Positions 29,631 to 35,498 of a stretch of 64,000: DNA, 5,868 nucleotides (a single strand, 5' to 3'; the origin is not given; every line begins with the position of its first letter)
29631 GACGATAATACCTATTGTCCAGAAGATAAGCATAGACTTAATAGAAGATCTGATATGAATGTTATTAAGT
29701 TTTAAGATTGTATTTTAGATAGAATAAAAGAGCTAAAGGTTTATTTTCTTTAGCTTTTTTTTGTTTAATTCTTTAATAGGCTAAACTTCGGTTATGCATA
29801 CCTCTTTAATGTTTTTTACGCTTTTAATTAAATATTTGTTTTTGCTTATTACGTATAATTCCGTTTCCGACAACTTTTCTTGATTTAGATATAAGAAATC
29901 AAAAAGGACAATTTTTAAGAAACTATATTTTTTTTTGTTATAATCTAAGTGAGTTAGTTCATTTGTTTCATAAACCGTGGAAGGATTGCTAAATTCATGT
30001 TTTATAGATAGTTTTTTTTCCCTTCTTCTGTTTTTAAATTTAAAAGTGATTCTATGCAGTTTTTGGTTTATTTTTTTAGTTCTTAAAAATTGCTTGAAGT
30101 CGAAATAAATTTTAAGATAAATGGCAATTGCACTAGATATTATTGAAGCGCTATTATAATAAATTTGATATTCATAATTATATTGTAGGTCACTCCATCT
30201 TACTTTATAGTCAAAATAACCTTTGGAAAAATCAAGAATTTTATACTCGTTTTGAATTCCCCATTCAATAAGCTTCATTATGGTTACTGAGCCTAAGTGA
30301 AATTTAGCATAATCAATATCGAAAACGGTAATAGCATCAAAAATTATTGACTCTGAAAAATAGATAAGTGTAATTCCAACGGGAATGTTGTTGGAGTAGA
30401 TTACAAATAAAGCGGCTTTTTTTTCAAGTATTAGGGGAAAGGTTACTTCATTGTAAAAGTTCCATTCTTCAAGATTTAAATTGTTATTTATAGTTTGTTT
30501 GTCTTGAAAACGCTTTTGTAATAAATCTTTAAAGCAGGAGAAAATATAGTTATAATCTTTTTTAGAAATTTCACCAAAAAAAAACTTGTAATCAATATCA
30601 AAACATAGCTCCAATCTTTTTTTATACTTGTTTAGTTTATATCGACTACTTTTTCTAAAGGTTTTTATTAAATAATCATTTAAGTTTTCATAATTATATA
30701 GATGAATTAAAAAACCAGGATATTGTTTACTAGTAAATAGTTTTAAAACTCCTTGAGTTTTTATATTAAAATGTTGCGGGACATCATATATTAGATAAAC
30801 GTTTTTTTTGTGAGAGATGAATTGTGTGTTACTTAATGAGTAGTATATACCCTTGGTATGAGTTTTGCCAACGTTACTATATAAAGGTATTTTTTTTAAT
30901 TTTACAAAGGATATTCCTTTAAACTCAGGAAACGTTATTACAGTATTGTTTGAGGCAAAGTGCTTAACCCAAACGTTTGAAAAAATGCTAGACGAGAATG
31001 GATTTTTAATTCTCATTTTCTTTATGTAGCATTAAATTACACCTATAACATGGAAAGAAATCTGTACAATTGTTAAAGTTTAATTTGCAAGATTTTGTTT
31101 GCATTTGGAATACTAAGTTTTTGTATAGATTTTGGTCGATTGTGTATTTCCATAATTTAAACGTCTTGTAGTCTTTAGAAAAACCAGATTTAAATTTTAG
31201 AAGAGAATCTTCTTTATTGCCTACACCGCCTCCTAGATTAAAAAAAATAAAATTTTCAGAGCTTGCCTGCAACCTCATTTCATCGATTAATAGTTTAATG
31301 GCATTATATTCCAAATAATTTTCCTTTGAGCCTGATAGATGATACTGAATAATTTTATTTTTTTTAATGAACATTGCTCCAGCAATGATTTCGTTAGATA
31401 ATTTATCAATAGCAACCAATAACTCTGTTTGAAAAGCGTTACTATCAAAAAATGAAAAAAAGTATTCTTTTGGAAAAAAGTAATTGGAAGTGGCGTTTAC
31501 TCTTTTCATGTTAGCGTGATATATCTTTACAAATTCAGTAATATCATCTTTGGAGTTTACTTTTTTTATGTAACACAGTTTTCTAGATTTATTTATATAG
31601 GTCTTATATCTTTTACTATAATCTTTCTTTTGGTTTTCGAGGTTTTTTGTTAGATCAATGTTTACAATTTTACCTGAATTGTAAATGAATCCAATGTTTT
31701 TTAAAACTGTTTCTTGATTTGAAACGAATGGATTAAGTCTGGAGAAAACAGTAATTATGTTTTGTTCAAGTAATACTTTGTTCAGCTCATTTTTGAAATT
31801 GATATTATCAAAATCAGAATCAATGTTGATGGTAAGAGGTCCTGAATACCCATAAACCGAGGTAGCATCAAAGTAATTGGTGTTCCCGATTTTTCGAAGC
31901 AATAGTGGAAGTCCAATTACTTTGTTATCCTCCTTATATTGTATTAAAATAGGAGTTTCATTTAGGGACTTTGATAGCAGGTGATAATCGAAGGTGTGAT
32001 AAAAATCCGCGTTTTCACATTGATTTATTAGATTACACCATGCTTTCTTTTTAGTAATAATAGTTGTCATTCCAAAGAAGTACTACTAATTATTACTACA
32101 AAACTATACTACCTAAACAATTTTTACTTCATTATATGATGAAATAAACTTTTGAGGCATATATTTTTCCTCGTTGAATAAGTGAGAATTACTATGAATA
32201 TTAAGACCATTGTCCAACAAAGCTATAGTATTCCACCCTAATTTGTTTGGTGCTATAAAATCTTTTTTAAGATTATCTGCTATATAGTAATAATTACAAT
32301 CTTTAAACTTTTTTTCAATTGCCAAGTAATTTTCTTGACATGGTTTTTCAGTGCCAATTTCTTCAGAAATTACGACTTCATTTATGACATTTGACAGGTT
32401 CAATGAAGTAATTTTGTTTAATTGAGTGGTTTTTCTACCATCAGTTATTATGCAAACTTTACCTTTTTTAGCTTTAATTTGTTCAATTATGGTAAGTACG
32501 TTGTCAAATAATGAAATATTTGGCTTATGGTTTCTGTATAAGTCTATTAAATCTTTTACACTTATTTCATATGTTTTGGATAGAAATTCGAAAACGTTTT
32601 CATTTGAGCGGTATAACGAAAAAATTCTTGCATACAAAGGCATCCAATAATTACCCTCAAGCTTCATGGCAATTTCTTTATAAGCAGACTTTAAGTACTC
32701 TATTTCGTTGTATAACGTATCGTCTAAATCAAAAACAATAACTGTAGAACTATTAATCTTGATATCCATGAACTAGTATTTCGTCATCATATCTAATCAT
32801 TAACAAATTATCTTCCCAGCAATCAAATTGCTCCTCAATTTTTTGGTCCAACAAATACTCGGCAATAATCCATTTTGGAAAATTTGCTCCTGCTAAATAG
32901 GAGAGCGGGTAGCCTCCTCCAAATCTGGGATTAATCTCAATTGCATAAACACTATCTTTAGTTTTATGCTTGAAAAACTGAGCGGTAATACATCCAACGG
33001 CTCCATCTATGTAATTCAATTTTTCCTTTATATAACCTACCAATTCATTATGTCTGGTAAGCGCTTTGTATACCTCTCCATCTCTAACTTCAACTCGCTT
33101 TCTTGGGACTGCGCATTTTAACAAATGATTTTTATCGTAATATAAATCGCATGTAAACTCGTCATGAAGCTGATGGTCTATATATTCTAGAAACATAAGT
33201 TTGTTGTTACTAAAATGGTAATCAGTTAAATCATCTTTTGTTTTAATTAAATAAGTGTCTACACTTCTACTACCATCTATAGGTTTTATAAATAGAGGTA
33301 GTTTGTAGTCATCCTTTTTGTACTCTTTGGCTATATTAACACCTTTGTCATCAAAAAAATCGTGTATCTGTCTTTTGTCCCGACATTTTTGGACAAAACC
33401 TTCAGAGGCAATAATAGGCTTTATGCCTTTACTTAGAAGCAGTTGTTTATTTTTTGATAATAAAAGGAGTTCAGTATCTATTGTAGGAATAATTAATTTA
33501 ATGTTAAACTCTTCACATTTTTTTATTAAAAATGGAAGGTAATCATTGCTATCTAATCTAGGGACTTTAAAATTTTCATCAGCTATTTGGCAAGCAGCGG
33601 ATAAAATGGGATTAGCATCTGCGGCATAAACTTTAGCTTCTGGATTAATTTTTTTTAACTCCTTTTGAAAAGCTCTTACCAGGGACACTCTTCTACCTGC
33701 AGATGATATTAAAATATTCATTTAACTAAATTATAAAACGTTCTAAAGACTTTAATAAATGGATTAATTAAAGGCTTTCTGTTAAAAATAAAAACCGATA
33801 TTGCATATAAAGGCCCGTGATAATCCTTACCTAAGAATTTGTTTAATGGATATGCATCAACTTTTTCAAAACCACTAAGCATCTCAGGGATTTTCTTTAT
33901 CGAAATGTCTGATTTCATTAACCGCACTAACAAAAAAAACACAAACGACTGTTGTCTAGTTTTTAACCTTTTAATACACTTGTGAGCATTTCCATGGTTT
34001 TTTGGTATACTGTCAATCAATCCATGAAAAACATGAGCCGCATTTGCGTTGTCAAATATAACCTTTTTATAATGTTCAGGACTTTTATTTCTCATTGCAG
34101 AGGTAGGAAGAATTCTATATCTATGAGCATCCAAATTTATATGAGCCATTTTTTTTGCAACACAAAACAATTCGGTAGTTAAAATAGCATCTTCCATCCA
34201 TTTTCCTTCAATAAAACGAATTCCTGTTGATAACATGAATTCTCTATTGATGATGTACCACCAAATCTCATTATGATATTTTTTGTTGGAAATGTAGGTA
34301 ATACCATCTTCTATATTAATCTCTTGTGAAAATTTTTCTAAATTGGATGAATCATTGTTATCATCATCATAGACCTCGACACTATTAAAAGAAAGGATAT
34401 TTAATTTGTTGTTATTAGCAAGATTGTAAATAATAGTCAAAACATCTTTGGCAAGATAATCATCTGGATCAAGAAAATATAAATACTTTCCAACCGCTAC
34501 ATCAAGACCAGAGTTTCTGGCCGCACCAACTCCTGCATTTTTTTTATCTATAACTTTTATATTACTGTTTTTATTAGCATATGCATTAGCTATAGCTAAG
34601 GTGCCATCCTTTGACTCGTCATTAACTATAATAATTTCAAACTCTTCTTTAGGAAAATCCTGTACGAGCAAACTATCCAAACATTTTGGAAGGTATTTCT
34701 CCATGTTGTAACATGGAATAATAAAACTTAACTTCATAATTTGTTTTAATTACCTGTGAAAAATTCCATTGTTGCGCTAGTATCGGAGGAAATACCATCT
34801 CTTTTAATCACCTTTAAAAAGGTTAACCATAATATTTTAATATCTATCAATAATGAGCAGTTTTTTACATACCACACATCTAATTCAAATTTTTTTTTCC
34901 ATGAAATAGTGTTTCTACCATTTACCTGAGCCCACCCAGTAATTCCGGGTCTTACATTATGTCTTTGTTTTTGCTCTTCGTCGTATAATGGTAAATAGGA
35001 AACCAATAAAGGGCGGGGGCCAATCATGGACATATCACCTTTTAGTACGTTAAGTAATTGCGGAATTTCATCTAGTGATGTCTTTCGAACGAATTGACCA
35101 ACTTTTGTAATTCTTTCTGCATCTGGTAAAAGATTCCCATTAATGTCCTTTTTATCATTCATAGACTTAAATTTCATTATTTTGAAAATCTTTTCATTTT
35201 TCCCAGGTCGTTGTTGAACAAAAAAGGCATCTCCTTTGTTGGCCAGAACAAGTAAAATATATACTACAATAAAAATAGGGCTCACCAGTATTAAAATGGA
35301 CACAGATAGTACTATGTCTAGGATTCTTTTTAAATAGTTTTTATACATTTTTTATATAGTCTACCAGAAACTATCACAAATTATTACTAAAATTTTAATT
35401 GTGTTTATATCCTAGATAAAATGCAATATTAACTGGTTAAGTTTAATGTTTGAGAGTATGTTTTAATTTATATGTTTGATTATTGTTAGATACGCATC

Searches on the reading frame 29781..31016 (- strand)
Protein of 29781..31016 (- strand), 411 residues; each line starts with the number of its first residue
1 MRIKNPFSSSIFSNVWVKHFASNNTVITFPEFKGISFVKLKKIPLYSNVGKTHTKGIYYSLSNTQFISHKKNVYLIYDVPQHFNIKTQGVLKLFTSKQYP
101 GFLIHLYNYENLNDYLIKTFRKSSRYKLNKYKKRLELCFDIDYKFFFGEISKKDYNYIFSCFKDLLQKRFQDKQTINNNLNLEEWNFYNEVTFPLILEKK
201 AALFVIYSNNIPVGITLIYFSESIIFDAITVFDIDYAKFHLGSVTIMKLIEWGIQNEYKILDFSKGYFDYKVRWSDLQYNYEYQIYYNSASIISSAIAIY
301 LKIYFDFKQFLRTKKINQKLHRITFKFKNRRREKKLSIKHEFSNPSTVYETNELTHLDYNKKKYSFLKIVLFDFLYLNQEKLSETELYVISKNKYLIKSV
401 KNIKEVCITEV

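Call 20: search_protein_families(library=pfam, proteins=[window:29781-31016:-], max_evalue=10)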
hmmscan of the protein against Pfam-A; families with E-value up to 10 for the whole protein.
window:29781-31016:- (411 aa): 1 family
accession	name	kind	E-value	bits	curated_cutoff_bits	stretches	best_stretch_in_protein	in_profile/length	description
PF13480.13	Acetyltransf_6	-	2.6e-07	31.3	22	1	151-271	27-142/143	Acetyltransferase (GNAT) domain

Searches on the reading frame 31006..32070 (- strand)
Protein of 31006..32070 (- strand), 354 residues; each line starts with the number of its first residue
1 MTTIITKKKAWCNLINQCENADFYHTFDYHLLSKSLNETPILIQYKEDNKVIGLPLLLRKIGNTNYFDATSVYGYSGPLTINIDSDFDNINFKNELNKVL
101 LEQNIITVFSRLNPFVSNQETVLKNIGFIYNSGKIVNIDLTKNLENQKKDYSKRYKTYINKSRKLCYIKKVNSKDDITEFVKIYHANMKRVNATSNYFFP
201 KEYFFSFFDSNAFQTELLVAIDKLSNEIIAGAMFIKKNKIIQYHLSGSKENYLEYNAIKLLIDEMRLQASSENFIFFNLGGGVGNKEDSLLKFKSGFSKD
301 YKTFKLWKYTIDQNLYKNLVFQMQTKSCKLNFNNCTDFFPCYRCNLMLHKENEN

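Call 9: search_protein_families(library=pfam, proteins=[window:31006-32070:-], max_evalue=0.00001)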
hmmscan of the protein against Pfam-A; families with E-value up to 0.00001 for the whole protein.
window:31006-32070:- (354 aa): 1 family
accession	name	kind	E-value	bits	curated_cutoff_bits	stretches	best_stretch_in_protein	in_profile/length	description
PF02388.22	FemAB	-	2e-09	37.2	24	1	224-298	302-379/406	FemAB family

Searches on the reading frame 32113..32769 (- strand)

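Call 9: search_protein_families(library=pfam, proteins=[window:32113-32769:-], max_evalue=0.00001)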
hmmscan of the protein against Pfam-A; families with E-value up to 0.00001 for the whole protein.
window:32113-32769:- (218 aa): 2 families
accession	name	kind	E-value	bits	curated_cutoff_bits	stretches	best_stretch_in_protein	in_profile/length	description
PF13419.12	HAD_2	-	4.4e-18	66.5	23.8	1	11-183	1-177/178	Haloacid dehalogenase-like hydrolase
PF00702.32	Hydrolase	-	4.3e-08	34.2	26.4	1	10-157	3-171/191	haloacid dehalogenase-like hydrolase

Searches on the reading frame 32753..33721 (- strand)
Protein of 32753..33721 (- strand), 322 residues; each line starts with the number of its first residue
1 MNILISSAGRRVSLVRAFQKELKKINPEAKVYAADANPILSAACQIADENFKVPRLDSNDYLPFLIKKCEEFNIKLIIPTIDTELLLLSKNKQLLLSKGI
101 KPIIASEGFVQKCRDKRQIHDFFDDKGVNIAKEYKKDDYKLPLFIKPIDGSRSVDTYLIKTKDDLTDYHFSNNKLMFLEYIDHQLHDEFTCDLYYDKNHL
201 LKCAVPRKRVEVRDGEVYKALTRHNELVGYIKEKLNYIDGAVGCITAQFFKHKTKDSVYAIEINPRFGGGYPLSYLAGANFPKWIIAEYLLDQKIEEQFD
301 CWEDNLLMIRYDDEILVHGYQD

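Call 9: search_protein_families(library=pfam, proteins=[window:32753-33721:-], max_evalue=0.00001)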
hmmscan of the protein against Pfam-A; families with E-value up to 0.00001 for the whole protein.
window:32753-33721:- (322 aa): 3 families
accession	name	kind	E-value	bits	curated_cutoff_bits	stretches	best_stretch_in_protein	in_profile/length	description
PF21360.3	PylC-like_N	-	9.5e-24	83.8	27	1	3-103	1-96/96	PylC-like, N-terminal domain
PF15632.11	ATPgrasp_Ter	-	1.2e-12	48.1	29.1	1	174-291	4-110/131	ATP-grasp in the biosynthetic pathway with Ter operon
PF02655.19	ATP-grasp_3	-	8.6e-06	26.4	23.2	0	113-269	1-159/160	ATP-grasp domain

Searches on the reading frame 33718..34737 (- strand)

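Call 9: search_protein_families(library=pfam, proteins=[window:33718-34737:-], max_evalue=0.00001)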
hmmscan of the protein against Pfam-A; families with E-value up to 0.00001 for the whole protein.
window:33718-34737:- (339 aa): 3 families
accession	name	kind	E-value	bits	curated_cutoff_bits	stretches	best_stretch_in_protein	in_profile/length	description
PF00535.33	Glycos_transf_2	-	9.2e-34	117.2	23.3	1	4-137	1-132/168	Glycosyl transferase family 2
PF10111.15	Glyco_tranf_2_2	-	9.2e-13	48.7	27.3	1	4-132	1-136/276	Glycosyltransferase like family 2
PF13641.12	Glyco_tranf_2_3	-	3e-10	40.9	27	1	3-116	3-120/230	Glycosyltransferase like family 2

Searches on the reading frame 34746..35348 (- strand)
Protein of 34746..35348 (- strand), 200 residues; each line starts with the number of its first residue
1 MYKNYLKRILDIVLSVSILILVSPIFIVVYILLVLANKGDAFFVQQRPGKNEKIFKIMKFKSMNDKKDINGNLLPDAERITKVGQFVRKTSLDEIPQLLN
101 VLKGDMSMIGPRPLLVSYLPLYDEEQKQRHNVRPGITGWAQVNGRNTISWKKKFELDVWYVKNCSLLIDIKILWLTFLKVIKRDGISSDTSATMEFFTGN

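Call 9: search_protein_families(library=pfam, proteins=[window:34746-35348:-], max_evalue=0.00001)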
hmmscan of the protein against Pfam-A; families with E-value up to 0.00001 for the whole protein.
window:34746-35348:- (200 aa): 1 family
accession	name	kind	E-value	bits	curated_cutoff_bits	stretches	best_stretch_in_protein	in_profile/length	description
PF02397.22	Bac_transf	-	1.1e-64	217.6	27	1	7-182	1-179/179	Bacterial sugar transferase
